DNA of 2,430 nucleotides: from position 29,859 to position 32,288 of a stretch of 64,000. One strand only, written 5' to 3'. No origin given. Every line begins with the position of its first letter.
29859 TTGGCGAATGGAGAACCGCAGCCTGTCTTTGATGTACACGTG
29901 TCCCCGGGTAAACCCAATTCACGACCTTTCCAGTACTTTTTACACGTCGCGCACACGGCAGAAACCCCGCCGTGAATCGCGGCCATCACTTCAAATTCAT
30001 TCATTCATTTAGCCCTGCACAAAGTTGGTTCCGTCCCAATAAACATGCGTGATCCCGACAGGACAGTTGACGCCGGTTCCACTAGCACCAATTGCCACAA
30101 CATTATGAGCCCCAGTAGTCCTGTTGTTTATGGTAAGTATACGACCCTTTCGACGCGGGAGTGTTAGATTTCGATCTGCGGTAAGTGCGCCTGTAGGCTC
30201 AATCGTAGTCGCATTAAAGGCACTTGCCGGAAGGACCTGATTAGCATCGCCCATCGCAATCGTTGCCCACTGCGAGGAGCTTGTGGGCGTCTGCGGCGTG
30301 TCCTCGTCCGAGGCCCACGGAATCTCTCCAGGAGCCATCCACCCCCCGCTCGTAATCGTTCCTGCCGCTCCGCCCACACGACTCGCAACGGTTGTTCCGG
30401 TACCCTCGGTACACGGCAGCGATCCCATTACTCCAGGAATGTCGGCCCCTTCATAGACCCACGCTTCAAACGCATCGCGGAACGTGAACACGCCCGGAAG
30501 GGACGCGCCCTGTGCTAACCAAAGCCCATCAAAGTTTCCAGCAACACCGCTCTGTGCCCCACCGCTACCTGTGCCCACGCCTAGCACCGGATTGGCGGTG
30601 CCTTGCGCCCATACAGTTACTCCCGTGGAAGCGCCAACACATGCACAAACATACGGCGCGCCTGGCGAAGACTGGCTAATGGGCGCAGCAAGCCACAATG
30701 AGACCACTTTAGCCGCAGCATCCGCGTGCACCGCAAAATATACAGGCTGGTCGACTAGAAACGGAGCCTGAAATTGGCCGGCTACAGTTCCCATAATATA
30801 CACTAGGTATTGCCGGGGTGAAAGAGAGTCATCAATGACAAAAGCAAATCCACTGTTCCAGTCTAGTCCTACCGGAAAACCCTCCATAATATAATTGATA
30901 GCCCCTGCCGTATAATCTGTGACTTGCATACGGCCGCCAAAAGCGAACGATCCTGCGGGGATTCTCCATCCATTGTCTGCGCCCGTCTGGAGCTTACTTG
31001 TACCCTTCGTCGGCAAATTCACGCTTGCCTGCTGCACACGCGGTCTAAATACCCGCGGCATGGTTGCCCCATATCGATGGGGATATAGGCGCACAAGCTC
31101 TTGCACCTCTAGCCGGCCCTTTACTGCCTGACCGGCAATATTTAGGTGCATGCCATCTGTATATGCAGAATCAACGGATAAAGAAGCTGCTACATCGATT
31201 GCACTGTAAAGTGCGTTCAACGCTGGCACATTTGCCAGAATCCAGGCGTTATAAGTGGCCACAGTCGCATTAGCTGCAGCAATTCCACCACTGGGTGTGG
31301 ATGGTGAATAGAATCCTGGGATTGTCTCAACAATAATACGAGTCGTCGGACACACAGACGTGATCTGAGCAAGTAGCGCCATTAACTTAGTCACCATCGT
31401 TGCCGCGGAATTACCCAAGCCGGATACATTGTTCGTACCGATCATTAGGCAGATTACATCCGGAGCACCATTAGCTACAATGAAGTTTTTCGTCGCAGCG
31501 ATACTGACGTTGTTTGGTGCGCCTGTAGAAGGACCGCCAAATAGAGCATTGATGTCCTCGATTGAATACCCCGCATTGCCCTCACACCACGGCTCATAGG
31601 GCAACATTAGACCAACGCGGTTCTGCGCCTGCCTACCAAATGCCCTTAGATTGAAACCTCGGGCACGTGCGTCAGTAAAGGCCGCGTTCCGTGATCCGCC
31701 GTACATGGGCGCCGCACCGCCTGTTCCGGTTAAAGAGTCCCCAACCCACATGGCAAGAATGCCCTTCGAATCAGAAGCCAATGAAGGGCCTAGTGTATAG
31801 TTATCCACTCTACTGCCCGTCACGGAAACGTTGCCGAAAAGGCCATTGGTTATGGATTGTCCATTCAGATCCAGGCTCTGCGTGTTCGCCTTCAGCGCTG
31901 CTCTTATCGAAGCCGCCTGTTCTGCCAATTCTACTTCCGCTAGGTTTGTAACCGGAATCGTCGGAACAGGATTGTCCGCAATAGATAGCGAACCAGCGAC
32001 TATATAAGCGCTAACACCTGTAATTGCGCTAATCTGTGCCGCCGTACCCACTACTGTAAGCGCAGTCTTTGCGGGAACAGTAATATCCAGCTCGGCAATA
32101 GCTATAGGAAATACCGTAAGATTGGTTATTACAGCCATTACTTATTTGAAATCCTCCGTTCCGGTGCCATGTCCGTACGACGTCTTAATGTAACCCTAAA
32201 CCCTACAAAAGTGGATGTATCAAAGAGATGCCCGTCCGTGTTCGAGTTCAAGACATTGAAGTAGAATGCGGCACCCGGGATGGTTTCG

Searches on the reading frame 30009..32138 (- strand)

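Call 5: search_protein_families(library=pfam, proteins=[window:30009-32138:-], max_evalue=0.01)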
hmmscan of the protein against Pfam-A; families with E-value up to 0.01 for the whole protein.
window:30009-32138:- (709 aa): 2 families
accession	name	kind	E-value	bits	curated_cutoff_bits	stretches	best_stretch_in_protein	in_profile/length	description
PF13472.12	Lipase_GDSL_2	-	2.6e-10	41.5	32.9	1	220-338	57-177/178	GDSL-like Lipase/Acylhydrolase family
PF00657.28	Lipase_GDSL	-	0.0003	21.5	23.6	1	132-338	4-202/208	GDSL-like Lipase/Acylhydrolase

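Call 6: search_protein_families(library=phrogs, proteins=[window:30009-32138:-], max_evalue=0.001)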
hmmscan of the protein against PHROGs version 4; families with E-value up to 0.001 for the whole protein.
window:30009-32138:- (709 aa): 0 families
